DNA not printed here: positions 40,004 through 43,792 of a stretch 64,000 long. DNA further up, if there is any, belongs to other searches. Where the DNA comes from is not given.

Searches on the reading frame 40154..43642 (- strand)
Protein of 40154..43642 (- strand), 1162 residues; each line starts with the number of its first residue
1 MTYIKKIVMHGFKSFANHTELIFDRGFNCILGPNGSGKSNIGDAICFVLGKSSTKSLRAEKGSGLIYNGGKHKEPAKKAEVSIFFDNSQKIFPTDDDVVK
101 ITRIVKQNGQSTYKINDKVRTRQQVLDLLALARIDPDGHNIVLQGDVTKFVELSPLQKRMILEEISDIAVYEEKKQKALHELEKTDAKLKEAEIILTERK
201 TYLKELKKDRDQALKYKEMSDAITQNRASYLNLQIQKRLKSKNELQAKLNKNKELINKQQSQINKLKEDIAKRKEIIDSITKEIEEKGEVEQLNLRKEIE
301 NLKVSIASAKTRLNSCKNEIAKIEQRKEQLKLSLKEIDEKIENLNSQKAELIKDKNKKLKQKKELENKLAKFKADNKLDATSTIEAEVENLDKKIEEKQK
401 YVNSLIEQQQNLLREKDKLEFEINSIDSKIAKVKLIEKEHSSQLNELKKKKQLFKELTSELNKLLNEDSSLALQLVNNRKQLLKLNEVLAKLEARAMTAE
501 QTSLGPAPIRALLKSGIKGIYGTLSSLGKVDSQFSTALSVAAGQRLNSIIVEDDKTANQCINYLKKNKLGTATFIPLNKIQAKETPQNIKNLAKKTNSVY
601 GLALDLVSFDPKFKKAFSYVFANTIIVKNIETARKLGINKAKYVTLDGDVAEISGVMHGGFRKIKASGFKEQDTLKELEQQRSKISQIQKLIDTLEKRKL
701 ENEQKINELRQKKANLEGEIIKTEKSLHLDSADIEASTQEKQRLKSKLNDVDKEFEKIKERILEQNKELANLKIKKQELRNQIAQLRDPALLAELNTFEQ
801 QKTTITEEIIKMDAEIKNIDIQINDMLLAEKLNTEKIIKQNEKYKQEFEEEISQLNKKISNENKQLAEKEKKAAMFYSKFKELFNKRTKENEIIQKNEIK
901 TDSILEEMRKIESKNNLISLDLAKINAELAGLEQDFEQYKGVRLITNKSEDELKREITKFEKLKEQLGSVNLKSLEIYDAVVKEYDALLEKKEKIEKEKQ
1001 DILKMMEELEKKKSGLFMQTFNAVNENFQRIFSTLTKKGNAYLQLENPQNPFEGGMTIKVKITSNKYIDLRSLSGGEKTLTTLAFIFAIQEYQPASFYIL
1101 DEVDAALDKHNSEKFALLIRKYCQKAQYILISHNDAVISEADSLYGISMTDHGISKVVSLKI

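Call 7: search_protein_families(library=pfam, proteins=[window:40154-43642:-], max_evalue=0.01)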
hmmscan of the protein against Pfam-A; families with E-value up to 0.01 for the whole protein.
window:40154-43642:- (1162 aa): 5 families
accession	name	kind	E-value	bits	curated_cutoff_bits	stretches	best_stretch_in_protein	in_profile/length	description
PF02463.25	SMC_N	-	3.5e-49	167.6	40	1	3-1155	1-219/220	RecF/RecN/SMC N terminal domain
PF06470.18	SMC_hinge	-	1e-33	116.6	22.5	1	518-636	2-115/116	SMC proteins Flexible Hinge Domain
PF13175.12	AAA_15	-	3.6e-09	37.2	32.1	1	3-367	2-283/374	AAA ATPase domain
PF13304.12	AAA_21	-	3.4e-08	34.4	27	2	27-87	1-67/304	AAA domain, putative AbiEii toxin, Type IV TA system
PF13555.12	AAA_29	-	0.0003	20.9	27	1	12-50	9-47/61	P-loop containing region of AAA domain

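Call 8: search_protein_families(library=ncbifam, proteins=[window:40154-43642:-], max_evalue=0.01)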
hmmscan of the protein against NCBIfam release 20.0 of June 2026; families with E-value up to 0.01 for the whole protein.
window:40154-43642:- (1162 aa): 19 families
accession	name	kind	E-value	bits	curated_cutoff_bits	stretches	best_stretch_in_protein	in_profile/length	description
TIGR02169.1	SMC_prok_A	equivalog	5.5e-251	835.8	729.4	1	3-1161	1-1164/1165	chromosome segregation protein SMC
TIGR02168.1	SMC_prok_B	equivalog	6.7e-195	650.1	567.35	1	3-1162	1-1181/1181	chromosome segregation protein SMC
NF003034.1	PRK03918.1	equivalog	5.1e-33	114.1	700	2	4-501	3-487/878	DNA double-strand break repair ATPase Rad50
NF045487.1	ASRP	equivalog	3.8e-32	111.7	300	2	674-1122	126-582/593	archaea-specific SMC-related protein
NF041034.1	Rad50_Sulf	equivalog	1.4e-14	53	1000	2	628-1155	318-863/872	DNA double-strand break repair ATPase Rad50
NF041035.1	Rad50_Halo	equivalog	3.6e-14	52.1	1000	2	4-467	3-451/883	DNA double-strand break repair ATPase Rad50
NF002244.0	PRK01156.1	equivalog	3.1e-12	45.4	847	2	4-463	3-444/895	DNA double-strand break repair ATPase Rad50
TIGR00634.1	recN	equivalog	2.3e-09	36.7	407.85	2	18-370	15-352/563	DNA repair protein RecN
NF045780.1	TrlF_fam_ATP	equivalog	2.4e-09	36.5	350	1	6-461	297-724/944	TrlF family AAA-like ATPase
NF002572.0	PRK02224.1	equivalog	3.9e-09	35.4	1087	2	4-161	3-154/888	DNA double-strand break repair ATPase Rad50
TIGR00611.2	recf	equivalog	1.5e-08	34.2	172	1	4-143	1-128/339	DNA replication/repair protein RecF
NF040873.1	AztA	equivalog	9.7e-07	28.5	220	1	1060-1143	107-187/191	zinc ABC transporter ATP-binding protein AztA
TIGR04523.1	Mplasa_alph_rch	subfamily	3.3e-06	25.3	270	1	295-494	52-253/745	helix-rich protein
TIGR02857.1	CydD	equivalog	7.3e-06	25.2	435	1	1071-1144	457-526/529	thiol reductant ABC exporter subunit CydD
TIGR01166.1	cbiO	subfamily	0.00012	21.6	211.8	0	1070-1136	125-187/190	cobalt ABC transporter, ATP-binding protein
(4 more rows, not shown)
